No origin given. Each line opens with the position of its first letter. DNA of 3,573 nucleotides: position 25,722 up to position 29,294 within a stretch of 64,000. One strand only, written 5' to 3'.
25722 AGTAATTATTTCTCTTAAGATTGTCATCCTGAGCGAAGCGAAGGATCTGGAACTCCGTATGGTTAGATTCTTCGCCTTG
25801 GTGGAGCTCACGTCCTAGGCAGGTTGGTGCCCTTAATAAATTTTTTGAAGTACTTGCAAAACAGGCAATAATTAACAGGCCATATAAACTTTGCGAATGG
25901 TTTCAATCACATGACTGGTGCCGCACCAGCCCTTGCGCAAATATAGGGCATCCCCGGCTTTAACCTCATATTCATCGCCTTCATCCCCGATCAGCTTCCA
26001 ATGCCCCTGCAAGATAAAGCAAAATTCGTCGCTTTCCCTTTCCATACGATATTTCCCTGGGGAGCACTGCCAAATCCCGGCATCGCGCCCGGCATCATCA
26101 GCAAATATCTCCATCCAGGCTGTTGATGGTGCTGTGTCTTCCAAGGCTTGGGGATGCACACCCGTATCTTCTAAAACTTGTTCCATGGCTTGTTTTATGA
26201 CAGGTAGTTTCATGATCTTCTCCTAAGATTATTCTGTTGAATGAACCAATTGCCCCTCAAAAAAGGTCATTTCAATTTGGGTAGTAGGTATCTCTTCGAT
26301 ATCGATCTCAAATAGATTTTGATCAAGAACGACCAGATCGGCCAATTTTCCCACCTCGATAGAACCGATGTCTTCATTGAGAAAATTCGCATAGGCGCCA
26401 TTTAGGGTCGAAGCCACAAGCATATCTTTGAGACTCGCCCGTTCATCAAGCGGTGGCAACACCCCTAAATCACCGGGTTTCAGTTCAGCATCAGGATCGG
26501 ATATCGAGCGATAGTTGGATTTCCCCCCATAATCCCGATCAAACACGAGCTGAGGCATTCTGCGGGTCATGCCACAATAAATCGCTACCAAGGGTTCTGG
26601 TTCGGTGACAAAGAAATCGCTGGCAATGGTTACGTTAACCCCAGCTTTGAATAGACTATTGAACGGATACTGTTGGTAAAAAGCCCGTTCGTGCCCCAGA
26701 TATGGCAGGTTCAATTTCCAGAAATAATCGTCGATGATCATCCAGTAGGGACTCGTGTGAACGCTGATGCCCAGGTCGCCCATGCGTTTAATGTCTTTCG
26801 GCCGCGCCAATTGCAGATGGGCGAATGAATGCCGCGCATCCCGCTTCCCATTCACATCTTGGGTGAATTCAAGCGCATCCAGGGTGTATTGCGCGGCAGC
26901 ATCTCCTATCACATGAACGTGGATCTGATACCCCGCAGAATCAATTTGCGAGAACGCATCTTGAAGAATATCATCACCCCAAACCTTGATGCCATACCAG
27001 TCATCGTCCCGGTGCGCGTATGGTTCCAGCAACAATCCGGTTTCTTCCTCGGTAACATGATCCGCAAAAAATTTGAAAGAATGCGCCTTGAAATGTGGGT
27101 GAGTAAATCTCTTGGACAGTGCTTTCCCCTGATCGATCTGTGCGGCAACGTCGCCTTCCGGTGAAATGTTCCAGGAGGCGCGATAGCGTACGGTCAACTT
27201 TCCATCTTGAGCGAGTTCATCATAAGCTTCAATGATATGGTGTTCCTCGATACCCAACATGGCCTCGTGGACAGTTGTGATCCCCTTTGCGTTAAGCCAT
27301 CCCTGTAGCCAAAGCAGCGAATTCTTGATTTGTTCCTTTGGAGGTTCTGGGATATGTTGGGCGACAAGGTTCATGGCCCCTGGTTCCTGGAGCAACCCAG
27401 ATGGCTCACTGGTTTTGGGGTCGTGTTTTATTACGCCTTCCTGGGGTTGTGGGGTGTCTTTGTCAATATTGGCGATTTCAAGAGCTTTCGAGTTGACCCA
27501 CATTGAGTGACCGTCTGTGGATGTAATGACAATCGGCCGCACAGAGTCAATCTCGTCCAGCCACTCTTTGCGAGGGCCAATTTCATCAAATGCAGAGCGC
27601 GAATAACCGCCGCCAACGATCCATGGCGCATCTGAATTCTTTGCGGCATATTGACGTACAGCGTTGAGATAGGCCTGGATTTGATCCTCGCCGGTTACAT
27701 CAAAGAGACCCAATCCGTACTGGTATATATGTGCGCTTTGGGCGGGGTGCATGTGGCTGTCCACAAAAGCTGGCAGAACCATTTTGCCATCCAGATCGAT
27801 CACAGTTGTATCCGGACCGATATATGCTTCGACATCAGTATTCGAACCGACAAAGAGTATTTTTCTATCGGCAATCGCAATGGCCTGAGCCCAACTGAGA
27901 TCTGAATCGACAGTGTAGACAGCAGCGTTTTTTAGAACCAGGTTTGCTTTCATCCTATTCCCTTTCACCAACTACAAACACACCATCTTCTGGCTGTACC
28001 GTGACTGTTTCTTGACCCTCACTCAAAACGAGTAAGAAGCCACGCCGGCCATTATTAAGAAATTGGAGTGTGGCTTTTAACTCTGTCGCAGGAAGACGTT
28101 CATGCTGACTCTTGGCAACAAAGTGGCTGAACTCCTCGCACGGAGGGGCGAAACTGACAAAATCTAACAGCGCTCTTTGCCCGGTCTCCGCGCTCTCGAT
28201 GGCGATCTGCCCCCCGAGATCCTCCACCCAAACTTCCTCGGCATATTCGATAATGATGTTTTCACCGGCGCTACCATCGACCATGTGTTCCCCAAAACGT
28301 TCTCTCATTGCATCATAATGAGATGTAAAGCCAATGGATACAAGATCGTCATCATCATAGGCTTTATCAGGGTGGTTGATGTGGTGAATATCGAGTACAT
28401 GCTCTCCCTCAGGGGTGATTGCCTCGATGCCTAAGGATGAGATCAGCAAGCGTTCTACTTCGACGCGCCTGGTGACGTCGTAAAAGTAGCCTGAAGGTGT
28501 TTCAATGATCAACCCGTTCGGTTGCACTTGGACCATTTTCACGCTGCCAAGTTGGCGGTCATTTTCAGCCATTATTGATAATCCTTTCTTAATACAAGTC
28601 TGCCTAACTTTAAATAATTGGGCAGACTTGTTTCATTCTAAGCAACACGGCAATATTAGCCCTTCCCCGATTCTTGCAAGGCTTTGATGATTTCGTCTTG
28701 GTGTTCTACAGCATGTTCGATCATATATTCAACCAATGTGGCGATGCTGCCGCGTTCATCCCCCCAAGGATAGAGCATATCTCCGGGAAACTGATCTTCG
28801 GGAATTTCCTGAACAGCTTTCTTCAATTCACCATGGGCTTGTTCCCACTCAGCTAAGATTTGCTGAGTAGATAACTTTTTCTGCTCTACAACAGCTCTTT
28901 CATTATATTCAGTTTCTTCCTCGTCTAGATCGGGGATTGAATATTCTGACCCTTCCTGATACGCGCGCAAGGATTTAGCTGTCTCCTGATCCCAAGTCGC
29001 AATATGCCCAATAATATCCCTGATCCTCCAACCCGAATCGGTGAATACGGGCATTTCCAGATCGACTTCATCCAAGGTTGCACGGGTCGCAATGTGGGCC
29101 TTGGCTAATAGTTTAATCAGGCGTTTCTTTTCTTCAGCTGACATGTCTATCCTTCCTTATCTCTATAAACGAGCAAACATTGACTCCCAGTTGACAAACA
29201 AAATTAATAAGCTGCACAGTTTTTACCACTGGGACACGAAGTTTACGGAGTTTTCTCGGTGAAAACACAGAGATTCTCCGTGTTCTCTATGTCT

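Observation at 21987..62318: Eight non-pyrrolysine MttB-superfamily paralogs in 40 kb served by a single corrinoid protein, with no methylcorrinoid:THF methyltransferase or reductive activase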

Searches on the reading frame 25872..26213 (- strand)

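Call 7: search_protein_families(library=pfam, proteins=[window:25872-26213:-])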
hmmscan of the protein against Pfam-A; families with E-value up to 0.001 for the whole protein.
window:25872-26213:- (113 aa): 2 families
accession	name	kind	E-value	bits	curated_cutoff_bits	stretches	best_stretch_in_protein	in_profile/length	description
PF05899.18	Cupin_3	-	6.6e-21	74.2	23.5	1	40-110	4-74/74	EutQ-like cupin domain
PF07883.17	Cupin_2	-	2.2e-05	24.5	27.2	1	60-95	18-51/70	Cupin domain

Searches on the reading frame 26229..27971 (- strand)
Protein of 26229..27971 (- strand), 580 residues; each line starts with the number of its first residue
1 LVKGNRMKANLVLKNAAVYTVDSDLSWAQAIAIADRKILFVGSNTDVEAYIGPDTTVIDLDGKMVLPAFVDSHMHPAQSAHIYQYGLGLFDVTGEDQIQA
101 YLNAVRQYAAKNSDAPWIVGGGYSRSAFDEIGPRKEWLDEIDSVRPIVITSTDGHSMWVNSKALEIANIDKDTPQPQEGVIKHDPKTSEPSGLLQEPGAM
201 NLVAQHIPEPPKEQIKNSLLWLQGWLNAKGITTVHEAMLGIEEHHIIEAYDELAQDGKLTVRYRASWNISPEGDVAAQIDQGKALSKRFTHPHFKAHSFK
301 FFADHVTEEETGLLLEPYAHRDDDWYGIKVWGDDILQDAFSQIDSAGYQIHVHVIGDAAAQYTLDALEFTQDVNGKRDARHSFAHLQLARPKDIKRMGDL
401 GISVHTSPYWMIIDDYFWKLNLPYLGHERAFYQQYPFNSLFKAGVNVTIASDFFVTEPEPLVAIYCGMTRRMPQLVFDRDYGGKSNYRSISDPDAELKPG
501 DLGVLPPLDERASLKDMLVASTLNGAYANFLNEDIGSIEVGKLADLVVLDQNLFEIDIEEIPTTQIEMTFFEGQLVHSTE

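Call 3: search_protein_families(library=pfam, proteins=[window:26229-27971:-])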
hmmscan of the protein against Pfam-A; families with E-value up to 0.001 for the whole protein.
window:26229-27971:- (580 aa): 2 families
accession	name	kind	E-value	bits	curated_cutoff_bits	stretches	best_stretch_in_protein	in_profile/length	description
PF07969.17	Amidohydro_3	-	2e-78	265.4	29.7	1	57-577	2-472/472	Amidohydrolase family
PF01979.26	Amidohydro_1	-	6.5e-12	45.8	25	1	333-576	134-345/345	Amidohydrolase family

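Call 46: search_protein_families(library=ncbifam, proteins=[window:26229-27971:-], max_evalue=1e-10)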
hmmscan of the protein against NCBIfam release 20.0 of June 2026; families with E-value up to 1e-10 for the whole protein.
window:26229-27971:- (580 aa): 4 families
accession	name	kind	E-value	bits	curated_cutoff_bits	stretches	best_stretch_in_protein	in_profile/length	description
NF006056.0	PRK08204.1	subfamily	5.2e-16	58.4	391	0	9-79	3-70/449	hypothetical protein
NF006679.0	PRK09228.1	subfamily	5.8e-12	45.1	351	0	30-91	33-94/433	guanine deaminase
TIGR01224.1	hutI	equivalog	8.2e-12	44.6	298.15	0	29-77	4-50/377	imidazolonepropionase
NF005557.0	PRK07228.1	equivalog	3.5e-11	42.5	522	0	11-79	3-68/445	5'-deoxyadenosine deaminase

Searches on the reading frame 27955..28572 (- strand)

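Call 3: search_protein_families(library=pfam, proteins=[window:27955-28572:-])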
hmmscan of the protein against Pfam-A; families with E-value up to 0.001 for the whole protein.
window:27955-28572:- (205 aa): 1 family
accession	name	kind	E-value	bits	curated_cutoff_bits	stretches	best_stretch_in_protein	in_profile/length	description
PF03473.23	MOSC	-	1.2e-07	32.2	22.7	1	74-196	8-117/120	MOSC domain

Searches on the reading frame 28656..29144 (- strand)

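Call 3: search_protein_families(library=pfam, proteins=[window:28656-29144:-])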
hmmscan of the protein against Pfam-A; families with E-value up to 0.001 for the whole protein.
window:28656-29144:- (162 aa): 4 families
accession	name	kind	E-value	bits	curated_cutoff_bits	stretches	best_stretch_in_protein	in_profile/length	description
PF11716.13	MDMPI_N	-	2.3e-10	41.8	24.2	1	15-146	6-134/140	Mycothiol maleylpyruvate isomerase N-terminal domain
PF12867.12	DinB_2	-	6.5e-08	33.5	24.8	1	36-151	27-127/128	DinB superfamily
PF08020.16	DUF1706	-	9.9e-07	29.3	24.2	1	5-158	6-163/166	Protein of unknown function (DUF1706)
PF05163.17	DinB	-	0.00092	19.6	23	0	35-160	36-146/165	DinB family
